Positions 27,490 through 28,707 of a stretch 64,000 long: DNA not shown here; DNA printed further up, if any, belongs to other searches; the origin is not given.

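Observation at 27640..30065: Uncharacterised three-gene module beside VapBC and CRISPR-Cas: TM-anchored GIDE-like protein + tandem GIY-YIG-like protein + small 4-TM protein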

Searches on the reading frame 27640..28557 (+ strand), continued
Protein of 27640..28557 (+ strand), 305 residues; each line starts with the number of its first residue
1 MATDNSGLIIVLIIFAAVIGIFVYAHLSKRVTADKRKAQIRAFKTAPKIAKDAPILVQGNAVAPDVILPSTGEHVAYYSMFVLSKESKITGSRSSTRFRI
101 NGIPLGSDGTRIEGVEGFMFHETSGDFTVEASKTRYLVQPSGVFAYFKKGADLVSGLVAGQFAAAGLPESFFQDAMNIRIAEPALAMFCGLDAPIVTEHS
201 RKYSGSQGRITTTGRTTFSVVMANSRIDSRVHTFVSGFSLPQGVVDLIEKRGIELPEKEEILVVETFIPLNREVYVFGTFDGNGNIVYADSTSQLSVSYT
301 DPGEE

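Call 50: find_encoding_contigs(protein=P0222, flank=6000, max_places=2)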
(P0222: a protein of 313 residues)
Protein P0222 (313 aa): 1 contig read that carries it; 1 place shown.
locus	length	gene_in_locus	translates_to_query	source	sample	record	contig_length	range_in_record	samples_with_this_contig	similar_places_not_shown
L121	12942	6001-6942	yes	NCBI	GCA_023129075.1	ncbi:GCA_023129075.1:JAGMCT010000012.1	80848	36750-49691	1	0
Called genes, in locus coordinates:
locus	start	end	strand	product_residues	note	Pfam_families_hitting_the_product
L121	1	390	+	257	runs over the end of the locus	PF01978:TrmB (weak), PF24034:DUF7343 (weak), PF12802:MarR_2 (weak)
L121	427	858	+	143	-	PF00300:His_Phos_1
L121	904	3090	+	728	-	-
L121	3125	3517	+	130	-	-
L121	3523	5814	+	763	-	PF02412:TSP_3 (weak)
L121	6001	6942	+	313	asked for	-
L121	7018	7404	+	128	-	-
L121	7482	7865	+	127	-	-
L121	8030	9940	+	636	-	-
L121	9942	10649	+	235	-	-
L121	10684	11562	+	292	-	PF03144:GTP_EFTU_D2 (weak)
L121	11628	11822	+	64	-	PF00313:CSD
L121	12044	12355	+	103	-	-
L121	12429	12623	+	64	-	PF00313:CSD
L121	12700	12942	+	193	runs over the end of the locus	PF13274:SocA_Panacea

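Call 54: find_encoding_contigs(protein=P0219, flank=5000, max_places=2)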
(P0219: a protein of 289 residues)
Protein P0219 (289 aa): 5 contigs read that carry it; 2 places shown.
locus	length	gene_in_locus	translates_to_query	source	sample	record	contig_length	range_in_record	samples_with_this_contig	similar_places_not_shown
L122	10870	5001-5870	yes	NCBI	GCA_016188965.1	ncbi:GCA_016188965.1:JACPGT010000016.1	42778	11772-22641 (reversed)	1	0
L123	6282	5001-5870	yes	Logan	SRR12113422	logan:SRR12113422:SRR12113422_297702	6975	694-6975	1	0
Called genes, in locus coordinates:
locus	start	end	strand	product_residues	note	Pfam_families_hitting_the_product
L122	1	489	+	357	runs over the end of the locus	PF00988:CPSase_sm_chain, PF00117:GATase, PF07722:Peptidase_C26 (faint)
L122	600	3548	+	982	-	PF25596:CPSase_L_D1, PF02222:ATP-grasp, PF02786:CPSase_L_D2, PF02787:CPSase_L_D3, PF25596:CPSase_L_D1, PF02222:ATP-grasp, PF02786:CPSase_L_D2, PF07478:Dala_Dala_lig_C, +5 more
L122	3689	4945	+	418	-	PF01798:Nop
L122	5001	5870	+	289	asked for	-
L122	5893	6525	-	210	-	PF20108:DUF6498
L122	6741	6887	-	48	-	-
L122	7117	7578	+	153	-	-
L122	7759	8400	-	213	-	-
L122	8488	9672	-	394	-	PF01306:LacY_symp (weak), PF12832:MFS_1_like, PF13347:MFS_2, PF07690:MFS_1, PF00083:Sugar_tr, PF12832:MFS_1_like, PF13347:MFS_2 (weak), PF07690:MFS_1, +1 more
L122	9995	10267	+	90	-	PF01918:Alba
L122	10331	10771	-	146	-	PF04312:DUF460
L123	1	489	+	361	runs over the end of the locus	PF00988:CPSase_sm_chain, PF00117:GATase, PF07722:Peptidase_C26 (faint)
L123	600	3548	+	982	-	PF25596:CPSase_L_D1, PF02222:ATP-grasp, PF02786:CPSase_L_D2, PF02787:CPSase_L_D3, PF25596:CPSase_L_D1, PF02222:ATP-grasp, PF02786:CPSase_L_D2, PF07478:Dala_Dala_lig_C, +5 more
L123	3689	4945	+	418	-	PF01798:Nop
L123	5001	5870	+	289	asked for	-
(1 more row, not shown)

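Call 55: find_encoding_contigs(protein=P0240, flank=5000, max_places=2)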
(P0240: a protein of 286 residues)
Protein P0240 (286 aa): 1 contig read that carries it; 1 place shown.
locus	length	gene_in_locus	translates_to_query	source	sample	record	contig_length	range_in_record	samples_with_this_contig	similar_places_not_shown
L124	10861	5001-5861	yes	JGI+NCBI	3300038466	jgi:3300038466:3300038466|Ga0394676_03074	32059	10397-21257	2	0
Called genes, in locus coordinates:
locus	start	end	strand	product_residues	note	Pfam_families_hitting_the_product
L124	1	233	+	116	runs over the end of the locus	-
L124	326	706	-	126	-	PF03479:PCC (weak)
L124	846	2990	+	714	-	PF02629:CoA_binding, PF13380:CoA_binding_2, PF13607:Succ_CoA_lig, PF19045:Ligase_CoA_2, PF13549:ATP-grasp_5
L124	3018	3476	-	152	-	PF00339:Arrestin_N (weak)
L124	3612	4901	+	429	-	-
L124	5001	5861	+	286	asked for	-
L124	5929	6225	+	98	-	-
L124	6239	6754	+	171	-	PF13098:Thioredoxin_2 (weak)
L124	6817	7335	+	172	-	PF14163:SieB (weak), PF24034:DUF7343 (weak)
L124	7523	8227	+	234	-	-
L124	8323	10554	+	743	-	PF00403:HMA, PF00122:E1-E2_ATPase, PF00702:Hydrolase, PF08282:Hydrolase_3 (weak)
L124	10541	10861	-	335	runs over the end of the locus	PF02568:ThiI, PF03054:tRNA_Me_trans (weak), PF18297:NFACT-R_2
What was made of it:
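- a is a backbone gene that also occurs in Micrarchaeota next to housekeeping genes (calls 50, 54, 55).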

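Call 56: search_solved_structures(query=A3, max_evalue=10, show_alignments=2)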
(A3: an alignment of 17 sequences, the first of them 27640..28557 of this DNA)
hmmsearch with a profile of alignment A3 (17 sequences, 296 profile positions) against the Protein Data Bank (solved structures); distinct sequences matched with E-value up to 10: 1.
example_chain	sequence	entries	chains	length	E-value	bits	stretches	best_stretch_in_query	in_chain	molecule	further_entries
2n28_A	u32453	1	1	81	1.7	11.1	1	5-34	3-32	Protein Vpu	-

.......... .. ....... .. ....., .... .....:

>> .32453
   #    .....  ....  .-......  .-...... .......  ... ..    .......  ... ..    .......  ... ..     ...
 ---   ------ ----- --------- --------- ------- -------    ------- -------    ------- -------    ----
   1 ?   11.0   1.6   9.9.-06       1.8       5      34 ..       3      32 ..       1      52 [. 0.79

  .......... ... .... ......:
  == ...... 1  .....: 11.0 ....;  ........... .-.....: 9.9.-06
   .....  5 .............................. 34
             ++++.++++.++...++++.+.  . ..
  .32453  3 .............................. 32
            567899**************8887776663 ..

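Call 59: search_protein_families(library=pfam, proteins=[P0225, P0227, L121:7018-7404:+], max_evalue=1)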
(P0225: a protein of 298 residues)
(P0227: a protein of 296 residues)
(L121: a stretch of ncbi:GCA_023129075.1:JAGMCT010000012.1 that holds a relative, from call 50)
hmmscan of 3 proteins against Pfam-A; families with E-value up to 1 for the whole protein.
P0225 (298 aa): 2 families
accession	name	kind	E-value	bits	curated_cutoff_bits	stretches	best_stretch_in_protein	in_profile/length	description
PF12483.13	GIDE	-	0.01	15.8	23.6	1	252-290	89-129/160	E3 Ubiquitin ligase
PF25639.1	DUF7943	-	0.29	11.5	27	1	178-214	54-90/123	Domain of unknown function (DUF7943)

P0227 (296 aa): 7 families
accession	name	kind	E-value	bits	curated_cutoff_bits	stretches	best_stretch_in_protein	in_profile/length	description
PF12483.13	GIDE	-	0.043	13.7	23.6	1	252-291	88-129/160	E3 Ubiquitin ligase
PF10883.13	DUF2681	-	0.074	13.8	28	1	10-46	3-42/90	Protein of unknown function (DUF2681)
PF15330.11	SIT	-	0.086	13.8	27.6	1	10-47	2-39/114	SHP2-interacting transmembrane adaptor protein, SIT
PF15664.10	TMEM252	-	0.16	12.1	27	1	13-47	19-53/139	Transmembrane protein 252 family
PF14610.12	Psg1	-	0.23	11.6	30.1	1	4-36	154-184/186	Ykl077w/Psg1 (Pma1 Stabilization in Golgi)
PF04995.19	CcmD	-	0.24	12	25.6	1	17-43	14-40/44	Heme exporter protein D (CcmD)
PF14316.11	DUF4381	-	0.28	11.9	27.2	1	12-44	16-57/145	Domain of unknown function (DUF4381)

L121:7018-7404:+ (128 aa): 0 families

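Call 79: search_protein_families(library=phrogs, proteins=[window:27640-28557:+], max_evalue=0.1)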
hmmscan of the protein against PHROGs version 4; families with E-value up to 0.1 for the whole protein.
window:27640-28557:+ (305 aa): 0 families
